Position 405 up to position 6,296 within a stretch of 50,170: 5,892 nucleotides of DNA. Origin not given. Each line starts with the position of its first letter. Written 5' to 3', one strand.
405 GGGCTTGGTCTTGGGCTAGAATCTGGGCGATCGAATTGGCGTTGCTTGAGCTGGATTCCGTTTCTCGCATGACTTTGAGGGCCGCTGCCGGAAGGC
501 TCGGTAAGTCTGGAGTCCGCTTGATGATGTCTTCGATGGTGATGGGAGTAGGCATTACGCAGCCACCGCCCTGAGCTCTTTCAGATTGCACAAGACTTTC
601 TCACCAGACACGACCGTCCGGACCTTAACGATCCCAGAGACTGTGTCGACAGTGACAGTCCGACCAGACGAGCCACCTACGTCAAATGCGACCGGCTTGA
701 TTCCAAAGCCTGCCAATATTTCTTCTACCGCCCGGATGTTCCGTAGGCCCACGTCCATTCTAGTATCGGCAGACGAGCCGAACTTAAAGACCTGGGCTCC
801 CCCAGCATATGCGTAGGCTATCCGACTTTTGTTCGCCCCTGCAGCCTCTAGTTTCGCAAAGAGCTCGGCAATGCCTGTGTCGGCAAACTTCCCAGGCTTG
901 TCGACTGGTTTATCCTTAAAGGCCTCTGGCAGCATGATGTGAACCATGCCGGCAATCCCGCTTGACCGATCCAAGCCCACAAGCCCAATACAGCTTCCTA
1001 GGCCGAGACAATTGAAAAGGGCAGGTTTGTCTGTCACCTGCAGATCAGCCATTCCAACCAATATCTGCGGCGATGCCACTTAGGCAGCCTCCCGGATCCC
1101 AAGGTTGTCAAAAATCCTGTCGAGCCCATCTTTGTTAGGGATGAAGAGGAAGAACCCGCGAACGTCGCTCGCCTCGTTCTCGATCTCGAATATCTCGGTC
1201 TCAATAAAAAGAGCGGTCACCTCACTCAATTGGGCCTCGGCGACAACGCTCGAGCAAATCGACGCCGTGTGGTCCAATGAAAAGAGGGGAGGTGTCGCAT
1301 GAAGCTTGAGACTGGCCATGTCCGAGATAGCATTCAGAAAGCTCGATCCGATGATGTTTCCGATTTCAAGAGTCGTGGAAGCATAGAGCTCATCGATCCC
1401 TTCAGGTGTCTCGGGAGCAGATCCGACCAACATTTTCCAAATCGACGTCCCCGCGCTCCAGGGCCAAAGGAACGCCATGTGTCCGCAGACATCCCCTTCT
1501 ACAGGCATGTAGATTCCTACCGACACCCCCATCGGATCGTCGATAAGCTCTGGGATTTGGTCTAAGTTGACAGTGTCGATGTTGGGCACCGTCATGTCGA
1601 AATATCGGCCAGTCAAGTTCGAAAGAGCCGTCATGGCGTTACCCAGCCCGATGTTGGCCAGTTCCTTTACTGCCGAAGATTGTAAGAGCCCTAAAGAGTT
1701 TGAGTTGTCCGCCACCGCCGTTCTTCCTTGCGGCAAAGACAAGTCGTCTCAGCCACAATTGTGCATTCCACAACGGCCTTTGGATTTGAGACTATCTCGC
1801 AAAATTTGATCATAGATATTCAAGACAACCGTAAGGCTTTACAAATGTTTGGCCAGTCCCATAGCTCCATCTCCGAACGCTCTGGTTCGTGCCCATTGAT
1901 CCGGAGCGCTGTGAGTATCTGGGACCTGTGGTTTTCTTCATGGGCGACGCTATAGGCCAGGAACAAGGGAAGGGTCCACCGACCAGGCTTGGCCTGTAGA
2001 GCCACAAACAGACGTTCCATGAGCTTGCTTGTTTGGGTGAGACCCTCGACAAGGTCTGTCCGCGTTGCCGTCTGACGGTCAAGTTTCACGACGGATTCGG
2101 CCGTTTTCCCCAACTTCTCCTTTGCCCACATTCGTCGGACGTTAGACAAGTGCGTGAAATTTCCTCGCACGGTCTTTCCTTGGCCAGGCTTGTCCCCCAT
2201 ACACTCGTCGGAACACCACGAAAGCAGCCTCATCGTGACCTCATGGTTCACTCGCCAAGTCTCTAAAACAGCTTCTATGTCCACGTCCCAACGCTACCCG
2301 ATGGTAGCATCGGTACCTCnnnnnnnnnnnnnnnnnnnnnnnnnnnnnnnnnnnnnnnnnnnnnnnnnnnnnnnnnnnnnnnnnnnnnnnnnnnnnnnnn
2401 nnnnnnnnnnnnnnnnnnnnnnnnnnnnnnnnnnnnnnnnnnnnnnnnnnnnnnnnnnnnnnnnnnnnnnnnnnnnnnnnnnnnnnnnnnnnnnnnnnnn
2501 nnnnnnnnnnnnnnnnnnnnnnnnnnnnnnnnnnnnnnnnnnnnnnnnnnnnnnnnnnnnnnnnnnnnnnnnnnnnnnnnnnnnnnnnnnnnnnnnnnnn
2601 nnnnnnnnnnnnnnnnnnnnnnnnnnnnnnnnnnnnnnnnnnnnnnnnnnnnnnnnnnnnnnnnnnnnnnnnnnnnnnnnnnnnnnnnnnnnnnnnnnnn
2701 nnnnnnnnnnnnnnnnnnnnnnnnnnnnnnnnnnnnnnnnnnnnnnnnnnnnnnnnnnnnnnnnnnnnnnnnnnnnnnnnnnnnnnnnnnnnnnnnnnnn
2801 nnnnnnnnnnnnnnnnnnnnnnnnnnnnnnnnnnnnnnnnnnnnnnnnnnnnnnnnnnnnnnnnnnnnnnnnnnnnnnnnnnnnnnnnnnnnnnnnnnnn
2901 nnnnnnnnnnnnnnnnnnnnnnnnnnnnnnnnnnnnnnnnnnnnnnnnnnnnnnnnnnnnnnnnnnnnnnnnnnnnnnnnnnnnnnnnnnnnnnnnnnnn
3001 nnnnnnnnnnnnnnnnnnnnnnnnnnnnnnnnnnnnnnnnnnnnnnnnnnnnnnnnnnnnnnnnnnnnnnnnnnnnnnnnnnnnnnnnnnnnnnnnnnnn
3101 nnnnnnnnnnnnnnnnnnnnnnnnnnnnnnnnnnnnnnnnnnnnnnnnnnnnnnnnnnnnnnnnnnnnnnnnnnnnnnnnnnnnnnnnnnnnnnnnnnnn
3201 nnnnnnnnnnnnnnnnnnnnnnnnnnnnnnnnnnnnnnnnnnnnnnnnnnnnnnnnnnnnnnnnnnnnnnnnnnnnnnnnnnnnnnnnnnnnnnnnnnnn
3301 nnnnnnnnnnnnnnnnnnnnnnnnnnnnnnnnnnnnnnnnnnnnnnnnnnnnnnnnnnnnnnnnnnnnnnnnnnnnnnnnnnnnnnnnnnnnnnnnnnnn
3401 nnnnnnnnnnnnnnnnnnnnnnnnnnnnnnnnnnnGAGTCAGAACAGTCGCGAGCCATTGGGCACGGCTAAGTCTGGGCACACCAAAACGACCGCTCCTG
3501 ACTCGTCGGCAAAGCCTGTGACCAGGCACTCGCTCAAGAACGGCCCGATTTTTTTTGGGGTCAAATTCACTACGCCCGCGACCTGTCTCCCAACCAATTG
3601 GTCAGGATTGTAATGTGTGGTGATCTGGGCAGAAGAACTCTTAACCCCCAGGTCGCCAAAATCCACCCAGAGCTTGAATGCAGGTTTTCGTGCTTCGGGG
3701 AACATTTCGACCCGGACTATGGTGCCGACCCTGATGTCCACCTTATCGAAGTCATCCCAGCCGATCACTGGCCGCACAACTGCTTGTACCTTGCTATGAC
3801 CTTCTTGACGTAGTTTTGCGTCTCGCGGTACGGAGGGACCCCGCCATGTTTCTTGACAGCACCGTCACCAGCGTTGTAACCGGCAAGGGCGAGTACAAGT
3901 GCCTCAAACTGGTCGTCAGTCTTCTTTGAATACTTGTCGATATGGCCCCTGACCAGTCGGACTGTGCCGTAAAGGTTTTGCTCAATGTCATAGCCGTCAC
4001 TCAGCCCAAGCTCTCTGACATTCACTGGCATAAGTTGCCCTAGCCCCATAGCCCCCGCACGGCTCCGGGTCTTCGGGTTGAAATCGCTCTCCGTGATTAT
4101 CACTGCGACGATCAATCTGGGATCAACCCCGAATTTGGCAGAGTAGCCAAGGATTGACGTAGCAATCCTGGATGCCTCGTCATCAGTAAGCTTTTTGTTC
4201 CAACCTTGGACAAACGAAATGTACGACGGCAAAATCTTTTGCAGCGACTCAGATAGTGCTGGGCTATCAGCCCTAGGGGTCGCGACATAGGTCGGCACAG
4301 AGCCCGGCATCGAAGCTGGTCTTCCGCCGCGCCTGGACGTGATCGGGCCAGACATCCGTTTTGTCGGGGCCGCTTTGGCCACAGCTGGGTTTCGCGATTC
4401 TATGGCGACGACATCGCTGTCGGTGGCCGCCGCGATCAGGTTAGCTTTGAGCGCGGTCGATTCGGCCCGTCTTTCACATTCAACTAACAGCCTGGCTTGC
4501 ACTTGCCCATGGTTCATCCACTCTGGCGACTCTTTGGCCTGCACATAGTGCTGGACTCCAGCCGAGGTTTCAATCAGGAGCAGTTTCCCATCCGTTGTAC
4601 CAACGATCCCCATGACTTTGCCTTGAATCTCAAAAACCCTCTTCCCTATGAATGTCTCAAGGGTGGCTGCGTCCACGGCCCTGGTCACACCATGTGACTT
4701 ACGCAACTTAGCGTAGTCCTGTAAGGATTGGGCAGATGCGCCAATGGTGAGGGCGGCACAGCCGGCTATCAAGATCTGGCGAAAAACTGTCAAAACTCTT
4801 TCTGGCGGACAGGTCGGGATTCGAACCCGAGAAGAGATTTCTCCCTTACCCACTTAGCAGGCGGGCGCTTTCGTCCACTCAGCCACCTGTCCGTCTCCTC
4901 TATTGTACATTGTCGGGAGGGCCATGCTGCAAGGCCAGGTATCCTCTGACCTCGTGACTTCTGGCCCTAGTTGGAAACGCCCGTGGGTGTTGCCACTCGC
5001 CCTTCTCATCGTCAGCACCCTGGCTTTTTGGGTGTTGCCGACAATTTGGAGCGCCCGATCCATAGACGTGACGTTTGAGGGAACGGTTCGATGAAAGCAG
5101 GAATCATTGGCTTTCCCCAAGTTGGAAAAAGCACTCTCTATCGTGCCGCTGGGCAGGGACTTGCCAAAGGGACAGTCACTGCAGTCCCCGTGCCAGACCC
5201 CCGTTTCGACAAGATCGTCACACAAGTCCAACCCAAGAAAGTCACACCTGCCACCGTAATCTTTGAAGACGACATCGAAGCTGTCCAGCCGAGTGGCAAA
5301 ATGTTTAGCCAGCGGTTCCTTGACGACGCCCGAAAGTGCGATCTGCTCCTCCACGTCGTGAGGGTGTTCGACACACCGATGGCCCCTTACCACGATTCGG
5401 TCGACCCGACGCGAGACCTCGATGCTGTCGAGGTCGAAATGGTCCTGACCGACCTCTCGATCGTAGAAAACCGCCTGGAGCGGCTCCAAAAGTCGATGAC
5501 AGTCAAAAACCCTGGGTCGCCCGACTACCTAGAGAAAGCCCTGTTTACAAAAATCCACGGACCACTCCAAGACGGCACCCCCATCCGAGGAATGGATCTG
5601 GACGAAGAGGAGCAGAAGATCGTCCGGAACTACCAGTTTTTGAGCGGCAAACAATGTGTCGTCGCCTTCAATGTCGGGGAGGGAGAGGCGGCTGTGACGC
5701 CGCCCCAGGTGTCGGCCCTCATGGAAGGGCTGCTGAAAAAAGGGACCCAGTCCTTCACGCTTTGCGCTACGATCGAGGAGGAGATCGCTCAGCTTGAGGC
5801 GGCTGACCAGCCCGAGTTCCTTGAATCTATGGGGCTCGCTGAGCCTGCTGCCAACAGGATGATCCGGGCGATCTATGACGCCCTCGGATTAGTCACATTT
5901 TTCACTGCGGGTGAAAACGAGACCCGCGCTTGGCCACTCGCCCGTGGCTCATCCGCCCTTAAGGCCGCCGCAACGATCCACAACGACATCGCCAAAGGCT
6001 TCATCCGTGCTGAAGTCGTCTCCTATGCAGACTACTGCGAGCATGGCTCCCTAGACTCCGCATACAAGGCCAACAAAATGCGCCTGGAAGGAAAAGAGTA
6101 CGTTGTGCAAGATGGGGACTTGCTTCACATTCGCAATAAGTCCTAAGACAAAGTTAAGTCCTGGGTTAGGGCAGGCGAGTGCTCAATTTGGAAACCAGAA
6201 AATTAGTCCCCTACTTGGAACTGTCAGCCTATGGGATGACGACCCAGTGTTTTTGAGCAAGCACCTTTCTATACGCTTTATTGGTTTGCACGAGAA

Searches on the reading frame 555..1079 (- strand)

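Call 29: search_protein_families(library=pfam, proteins=[window:555-1079:-], max_evalue=0.001)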
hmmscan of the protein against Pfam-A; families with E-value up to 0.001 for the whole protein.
window:555-1079:- (174 aa): 1 family
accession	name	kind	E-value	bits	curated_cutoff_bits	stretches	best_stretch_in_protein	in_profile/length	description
PF03975.18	CheD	-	8.6e-29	100.3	25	1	49-155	1-108/108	CheD chemotactic sensory transduction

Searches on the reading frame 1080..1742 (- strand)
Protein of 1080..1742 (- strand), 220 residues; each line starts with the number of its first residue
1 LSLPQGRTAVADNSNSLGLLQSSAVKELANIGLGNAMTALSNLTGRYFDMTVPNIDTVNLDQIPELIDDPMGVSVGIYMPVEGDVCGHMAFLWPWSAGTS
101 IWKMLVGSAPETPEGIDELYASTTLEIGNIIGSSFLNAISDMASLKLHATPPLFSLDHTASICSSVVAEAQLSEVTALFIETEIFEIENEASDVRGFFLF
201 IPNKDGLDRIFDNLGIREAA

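Call 29: search_protein_families(library=pfam, proteins=[window:1080-1742:-], max_evalue=0.001)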
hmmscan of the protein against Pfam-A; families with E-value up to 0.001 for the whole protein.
window:1080-1742:- (220 aa): 2 families
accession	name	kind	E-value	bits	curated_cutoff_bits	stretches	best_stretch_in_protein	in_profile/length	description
PF04509.17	CheC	-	5.6e-20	71.4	22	2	21-54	2-35/38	CheC-like family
PF13690.11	CheX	-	1e-06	29.1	27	0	79-155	5-73/94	Chemotaxis phosphatase CheX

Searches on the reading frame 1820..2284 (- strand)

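Call 29: search_protein_families(library=pfam, proteins=[window:1820-2284:-], max_evalue=0.001)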
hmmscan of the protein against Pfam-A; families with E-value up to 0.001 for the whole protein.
window:1820-2284:- (154 aa): 1 family
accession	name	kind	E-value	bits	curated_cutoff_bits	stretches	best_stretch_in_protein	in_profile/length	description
PF05163.17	DinB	-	9e-07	29.4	23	1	7-136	9-151/165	DinB family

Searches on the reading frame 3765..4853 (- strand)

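Call 29: search_protein_families(library=pfam, proteins=[window:3765-4853:-], max_evalue=0.001)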
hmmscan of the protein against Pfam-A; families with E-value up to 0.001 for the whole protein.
window:3765-4853:- (362 aa): 2 families
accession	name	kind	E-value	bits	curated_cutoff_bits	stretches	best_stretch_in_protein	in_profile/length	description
PF01464.25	SLT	-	1.6e-18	66.8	21.3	1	236-345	5-113/117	Transglycosylase SLT domain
PF13406.11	SLT_2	-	1.7e-05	24.6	24.3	0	264-287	151-174/292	Transglycosylase SLT domain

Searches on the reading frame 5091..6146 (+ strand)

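Call 29: search_protein_families(library=pfam, proteins=[window:5091-6146:+], max_evalue=0.001)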
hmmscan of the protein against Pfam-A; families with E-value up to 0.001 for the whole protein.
window:5091-6146:+ (351 aa): 2 families
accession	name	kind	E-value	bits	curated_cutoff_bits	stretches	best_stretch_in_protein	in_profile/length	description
PF06071.19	YchF-GTPase_C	-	1.4e-30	105.6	27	1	267-348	1-82/84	Protein of unknown function (DUF933)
PF01926.29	MMR_HSR1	-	0.00054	20.5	21.9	0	3-94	2-86/113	50S ribosome-binding GTPase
